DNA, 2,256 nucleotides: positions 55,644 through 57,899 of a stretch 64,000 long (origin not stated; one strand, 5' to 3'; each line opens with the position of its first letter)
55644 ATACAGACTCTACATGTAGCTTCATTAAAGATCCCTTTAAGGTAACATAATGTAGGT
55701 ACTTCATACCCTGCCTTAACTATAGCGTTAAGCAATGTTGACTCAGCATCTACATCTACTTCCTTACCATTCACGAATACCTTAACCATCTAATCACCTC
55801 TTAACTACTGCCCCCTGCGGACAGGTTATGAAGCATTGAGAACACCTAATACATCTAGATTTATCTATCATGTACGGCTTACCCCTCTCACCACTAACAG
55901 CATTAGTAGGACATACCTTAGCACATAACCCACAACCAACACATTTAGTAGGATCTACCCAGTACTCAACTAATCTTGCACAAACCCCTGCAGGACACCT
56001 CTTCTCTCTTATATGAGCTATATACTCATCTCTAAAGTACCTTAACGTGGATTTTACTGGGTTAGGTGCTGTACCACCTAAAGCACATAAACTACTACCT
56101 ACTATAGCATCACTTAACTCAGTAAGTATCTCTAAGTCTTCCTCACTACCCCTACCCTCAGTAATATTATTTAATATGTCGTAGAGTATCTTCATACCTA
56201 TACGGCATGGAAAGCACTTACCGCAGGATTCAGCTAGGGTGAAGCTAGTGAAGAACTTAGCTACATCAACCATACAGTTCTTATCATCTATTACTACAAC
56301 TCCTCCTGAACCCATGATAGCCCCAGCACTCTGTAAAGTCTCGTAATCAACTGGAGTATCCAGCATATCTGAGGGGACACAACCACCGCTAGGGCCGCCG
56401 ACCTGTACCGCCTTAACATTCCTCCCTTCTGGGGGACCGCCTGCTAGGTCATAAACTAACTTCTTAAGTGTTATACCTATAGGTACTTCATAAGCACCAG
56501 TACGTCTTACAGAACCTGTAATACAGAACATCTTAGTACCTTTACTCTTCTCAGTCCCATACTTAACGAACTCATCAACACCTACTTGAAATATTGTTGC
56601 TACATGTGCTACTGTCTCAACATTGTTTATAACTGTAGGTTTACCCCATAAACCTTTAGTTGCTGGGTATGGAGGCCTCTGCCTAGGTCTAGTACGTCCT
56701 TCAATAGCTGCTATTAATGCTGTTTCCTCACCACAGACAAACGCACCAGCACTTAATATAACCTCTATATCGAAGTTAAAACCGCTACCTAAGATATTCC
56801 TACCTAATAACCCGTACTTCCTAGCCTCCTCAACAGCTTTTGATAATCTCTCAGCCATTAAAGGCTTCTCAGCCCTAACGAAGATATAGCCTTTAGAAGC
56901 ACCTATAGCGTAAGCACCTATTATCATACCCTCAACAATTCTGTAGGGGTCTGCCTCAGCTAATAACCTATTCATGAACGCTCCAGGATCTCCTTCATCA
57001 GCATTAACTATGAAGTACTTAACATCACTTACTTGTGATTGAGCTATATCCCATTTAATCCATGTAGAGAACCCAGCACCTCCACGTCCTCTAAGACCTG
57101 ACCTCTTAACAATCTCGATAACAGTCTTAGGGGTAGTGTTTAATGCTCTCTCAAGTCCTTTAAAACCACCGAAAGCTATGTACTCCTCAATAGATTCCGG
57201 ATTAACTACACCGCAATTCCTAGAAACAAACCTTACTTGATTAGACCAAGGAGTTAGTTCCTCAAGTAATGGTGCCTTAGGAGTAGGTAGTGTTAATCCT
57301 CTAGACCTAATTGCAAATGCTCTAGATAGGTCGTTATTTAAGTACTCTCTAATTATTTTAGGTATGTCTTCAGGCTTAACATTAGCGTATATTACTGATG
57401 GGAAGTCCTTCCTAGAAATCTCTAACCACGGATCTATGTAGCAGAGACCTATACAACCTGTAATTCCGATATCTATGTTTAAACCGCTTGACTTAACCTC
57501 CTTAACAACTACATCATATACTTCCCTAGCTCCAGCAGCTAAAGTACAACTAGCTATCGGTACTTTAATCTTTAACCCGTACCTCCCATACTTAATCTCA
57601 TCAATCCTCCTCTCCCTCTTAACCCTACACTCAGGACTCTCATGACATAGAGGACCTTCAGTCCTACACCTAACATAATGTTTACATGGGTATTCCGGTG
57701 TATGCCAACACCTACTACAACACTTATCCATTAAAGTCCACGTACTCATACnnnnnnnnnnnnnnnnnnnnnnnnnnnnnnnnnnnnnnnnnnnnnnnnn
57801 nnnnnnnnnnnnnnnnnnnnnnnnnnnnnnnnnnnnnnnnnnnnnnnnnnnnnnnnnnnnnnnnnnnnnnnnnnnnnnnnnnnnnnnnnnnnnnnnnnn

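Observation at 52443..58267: Five-gene operon looks like a HydABC-type flavin module with a [NiFe] catalytic pair grafted in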

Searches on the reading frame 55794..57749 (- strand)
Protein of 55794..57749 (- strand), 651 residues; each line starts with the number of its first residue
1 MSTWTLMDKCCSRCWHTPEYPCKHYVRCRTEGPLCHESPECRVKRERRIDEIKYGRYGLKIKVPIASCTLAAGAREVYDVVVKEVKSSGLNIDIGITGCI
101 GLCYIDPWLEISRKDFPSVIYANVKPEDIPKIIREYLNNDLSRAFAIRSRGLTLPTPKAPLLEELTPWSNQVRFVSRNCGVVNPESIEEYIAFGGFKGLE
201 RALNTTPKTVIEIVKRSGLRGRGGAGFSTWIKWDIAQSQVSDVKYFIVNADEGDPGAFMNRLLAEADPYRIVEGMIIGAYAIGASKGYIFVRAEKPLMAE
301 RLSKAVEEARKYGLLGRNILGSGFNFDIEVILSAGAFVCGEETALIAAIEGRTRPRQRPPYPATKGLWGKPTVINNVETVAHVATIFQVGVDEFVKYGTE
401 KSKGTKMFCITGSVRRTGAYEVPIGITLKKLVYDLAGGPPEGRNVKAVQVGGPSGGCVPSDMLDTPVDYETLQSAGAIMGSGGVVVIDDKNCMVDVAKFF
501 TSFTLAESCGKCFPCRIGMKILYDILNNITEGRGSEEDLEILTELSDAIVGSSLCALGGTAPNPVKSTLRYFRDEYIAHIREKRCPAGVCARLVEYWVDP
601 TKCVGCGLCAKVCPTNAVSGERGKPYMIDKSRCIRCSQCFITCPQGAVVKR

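Call 3: search_protein_families(library=pfam, proteins=[window:55794-57749:-], max_evalue=0.01)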
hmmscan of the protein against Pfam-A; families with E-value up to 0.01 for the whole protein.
window:55794-57749:- (651 aa): 15 families
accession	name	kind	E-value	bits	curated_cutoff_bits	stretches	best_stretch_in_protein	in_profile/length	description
PF01512.22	Complex1_51K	-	3.1e-45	154.2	31.2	1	214-384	1-149/150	Nuo51 FMN-binding domain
PF10589.14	NADH_4Fe-4S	-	4.9e-31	106.9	23.5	1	495-579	1-85/85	NADH-ubiquinone oxidoreductase-F iron-sulfur binding region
PF00037.32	Fer4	-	3.7e-14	52.3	21.1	2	597-618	2-23/24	4Fe-4S binding domain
PF12838.12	Fer4_7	-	1.5e-09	38.6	27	2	602-647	1-52/52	4Fe-4S dicluster domain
PF13187.11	Fer4_9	-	5.6e-09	36.3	27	1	602-647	1-51/52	4Fe-4S dicluster domain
PF10531.15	SLBB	-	2.4e-08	34.1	27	1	407-456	1-53/55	SLBB domain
PF12837.12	Fer4_6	-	1.3e-07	31.6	25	2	598-617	4-23/24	4Fe-4S binding domain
PF12797.12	Fer4_2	-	2.2e-07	30.9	24.5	2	597-615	4-22/22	4Fe-4S binding domain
PF13237.11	Fer4_10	-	6.4e-07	29.6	25.5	1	597-644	3-53/53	4Fe-4S dicluster domain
PF22461.2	SLBB_2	-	3.7e-05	24.2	27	1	406-453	1-49/79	SLBB domain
PF13459.11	Fer4_15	-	3.8e-05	24.7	22.4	1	597-628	2-33/66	4Fe-4S single cluster domain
PF14697.11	Fer4_21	-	0.00041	20.8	35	2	598-618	36-57/59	4Fe-4S dicluster domain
PF13484.11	Fer4_16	-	0.0012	20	30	1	602-634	1-30/66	4Fe-4S double cluster binding domain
PF13370.11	Fer4_13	-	0.0024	19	24.5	0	598-615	1-18/58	4Fe-4S single cluster domain of Ferredoxin I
PF12800.12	Fer4_4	-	0.0028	18.3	24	0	600-615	1-16/17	4Fe-4S binding domain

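Call 4: search_protein_families(library=ncbifam, proteins=[window:55794-57749:-], max_evalue=0.01)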
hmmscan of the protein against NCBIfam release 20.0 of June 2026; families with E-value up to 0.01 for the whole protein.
window:55794-57749:- (651 aa): 73 families (the best 25 are shown)
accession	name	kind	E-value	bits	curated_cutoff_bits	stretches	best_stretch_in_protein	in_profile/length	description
TIGR01959.1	nuoF_fam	equivalog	1.4e-139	465.1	558.65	1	183-580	10-410/410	NADH-quinone oxidoreductase subunit NuoF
NF008436.0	PRK11278.1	equivalog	2.4e-108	362.9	749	1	184-584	24-430/448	NADH-quinone oxidoreductase subunit NuoF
NF010120.0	PRK13596.1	equivalog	2.4e-104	349.3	389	1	184-584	17-421/433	NADH-quinone oxidoreductase subunit NuoF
NF040902.1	NuoF_pre_CCxxC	domain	3.4e-21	74.8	45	1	5-53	3-51/53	CCxxC motif-containing NuoF prefix domain-containing protein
NF058577.1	FdxA_fam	equivalog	8.9e-13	48.2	65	2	602-647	8-52/52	4Fe-4S ferredoxin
TIGR01945.1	rnfC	subfamily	1.8e-12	46.6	245.95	1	178-457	95-333/435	RnfABCDGE type electron transport complex subunit C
NF003454.1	PRK05035.1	equivalog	3.2e-11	42.4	345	1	200-457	116-336/556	electron transport complex subunit RsxC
TIGR04481.1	PR_assoc_PrdC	equivalog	8.5e-11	41.3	490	1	208-456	74-286/425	proline reductase-associated electron transfer protein PrdC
NF038196.1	ferrodoxin_EFR1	subfamily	1.6e-10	41.5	75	1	595-648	179-229/242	EFR1 family ferrodoxin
NF040864.1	HgcB_ferredoxin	equivalog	4.1e-09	36.1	99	1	598-648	11-61/93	mercury methylation ferredoxin HgcB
TIGR01971.1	NuoI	subfamily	8.3e-09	35.1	113.05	2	601-649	42-99/121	NADH-quinone oxidoreductase, chain I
TIGR03294.1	FrhG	equivalog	1e-08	35.2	245.5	1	593-645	166-217/228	coenzyme F420 hydrogenase subunit gamma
NF045874.1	Vhu_polyferre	exception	3.1e-08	32.7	600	1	602-648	129-174/381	F420-non-reducing hydrogenase associated-polyferredoxin VhuB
NF006221.0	PRK08348.1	subfamily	5.8e-08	32.5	124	1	599-648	42-92/136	NADH-plastoquinone oxidoreductase subunit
NF040770.1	hetero_SS_HdrA2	exception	1.8e-07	29.7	1100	1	597-649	573-624/777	CoB-CoM heterodisulfide reductase HdrA2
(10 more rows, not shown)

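Call 25: search_solved_structures(query=window:55794-57749:-, max_evalue=1e-30, show_alignments=2)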
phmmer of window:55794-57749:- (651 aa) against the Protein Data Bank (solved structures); distinct sequences matched with E-value up to 1e-30: 61 (the best 60 are shown).
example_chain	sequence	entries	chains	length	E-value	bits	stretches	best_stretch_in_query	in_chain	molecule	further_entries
9bov_B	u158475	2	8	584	3.5e-205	686.4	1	59-648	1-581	NADH dehydrogenase (Quinone)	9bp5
9n5u_B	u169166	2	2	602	2.7e-202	676.9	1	61-647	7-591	NfnB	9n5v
7t2r_B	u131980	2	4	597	1.1e-196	658.3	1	67-650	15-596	NiFe hydrogenase subunit B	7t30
7q4v_B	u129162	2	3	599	5e-194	649.5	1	84-650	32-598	Iron hydrogenase HydB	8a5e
8oh5_B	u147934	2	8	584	1.1e-193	648.4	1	59-648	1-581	NAD-reducing hydrogenase subunit HoxF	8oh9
8a6t_B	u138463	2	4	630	3.3e-190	636.9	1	91-650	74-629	Electron bifurcating hydrogenase subunit HydB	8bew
7p5h_B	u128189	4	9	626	4.2e-188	629.9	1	91-648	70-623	Fe-hydrogenase, subunit beta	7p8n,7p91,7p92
7q4w_B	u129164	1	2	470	2e-180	604.6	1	187-650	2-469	Iron hydrogenase HydB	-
9mqx_B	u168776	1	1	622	6.2e-172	576.5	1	46-648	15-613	NADH:ubiquinone oxidoreductase, NADH-binding (51 kD) subunit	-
2fug_1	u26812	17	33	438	1e-117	397.4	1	177-584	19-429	NADH-quinone oxidoreductase chain 1 | NADH-QUINONE OXIDOREDUCTASE SUBUNIT 1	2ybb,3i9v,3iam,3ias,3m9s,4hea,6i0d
6vw7_B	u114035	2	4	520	1.4e-111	377.1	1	61-576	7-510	NAD-dependent formate dehydrogenase beta subunit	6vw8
9wxb_C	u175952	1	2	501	4e-105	355.7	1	59-576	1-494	Formate dehydrogenase beta subunit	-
8e9g_F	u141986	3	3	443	7.7e-105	354.8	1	181-586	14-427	NADH-quinone oxidoreductase subunit F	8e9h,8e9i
9fe7_B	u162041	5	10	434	1.1e-104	354.3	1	185-579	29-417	NADH-quinone oxidoreductase subunit F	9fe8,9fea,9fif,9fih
6hl2_B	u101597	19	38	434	1.1e-104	354.3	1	185-579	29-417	NADH-quinone oxidoreductase subunit F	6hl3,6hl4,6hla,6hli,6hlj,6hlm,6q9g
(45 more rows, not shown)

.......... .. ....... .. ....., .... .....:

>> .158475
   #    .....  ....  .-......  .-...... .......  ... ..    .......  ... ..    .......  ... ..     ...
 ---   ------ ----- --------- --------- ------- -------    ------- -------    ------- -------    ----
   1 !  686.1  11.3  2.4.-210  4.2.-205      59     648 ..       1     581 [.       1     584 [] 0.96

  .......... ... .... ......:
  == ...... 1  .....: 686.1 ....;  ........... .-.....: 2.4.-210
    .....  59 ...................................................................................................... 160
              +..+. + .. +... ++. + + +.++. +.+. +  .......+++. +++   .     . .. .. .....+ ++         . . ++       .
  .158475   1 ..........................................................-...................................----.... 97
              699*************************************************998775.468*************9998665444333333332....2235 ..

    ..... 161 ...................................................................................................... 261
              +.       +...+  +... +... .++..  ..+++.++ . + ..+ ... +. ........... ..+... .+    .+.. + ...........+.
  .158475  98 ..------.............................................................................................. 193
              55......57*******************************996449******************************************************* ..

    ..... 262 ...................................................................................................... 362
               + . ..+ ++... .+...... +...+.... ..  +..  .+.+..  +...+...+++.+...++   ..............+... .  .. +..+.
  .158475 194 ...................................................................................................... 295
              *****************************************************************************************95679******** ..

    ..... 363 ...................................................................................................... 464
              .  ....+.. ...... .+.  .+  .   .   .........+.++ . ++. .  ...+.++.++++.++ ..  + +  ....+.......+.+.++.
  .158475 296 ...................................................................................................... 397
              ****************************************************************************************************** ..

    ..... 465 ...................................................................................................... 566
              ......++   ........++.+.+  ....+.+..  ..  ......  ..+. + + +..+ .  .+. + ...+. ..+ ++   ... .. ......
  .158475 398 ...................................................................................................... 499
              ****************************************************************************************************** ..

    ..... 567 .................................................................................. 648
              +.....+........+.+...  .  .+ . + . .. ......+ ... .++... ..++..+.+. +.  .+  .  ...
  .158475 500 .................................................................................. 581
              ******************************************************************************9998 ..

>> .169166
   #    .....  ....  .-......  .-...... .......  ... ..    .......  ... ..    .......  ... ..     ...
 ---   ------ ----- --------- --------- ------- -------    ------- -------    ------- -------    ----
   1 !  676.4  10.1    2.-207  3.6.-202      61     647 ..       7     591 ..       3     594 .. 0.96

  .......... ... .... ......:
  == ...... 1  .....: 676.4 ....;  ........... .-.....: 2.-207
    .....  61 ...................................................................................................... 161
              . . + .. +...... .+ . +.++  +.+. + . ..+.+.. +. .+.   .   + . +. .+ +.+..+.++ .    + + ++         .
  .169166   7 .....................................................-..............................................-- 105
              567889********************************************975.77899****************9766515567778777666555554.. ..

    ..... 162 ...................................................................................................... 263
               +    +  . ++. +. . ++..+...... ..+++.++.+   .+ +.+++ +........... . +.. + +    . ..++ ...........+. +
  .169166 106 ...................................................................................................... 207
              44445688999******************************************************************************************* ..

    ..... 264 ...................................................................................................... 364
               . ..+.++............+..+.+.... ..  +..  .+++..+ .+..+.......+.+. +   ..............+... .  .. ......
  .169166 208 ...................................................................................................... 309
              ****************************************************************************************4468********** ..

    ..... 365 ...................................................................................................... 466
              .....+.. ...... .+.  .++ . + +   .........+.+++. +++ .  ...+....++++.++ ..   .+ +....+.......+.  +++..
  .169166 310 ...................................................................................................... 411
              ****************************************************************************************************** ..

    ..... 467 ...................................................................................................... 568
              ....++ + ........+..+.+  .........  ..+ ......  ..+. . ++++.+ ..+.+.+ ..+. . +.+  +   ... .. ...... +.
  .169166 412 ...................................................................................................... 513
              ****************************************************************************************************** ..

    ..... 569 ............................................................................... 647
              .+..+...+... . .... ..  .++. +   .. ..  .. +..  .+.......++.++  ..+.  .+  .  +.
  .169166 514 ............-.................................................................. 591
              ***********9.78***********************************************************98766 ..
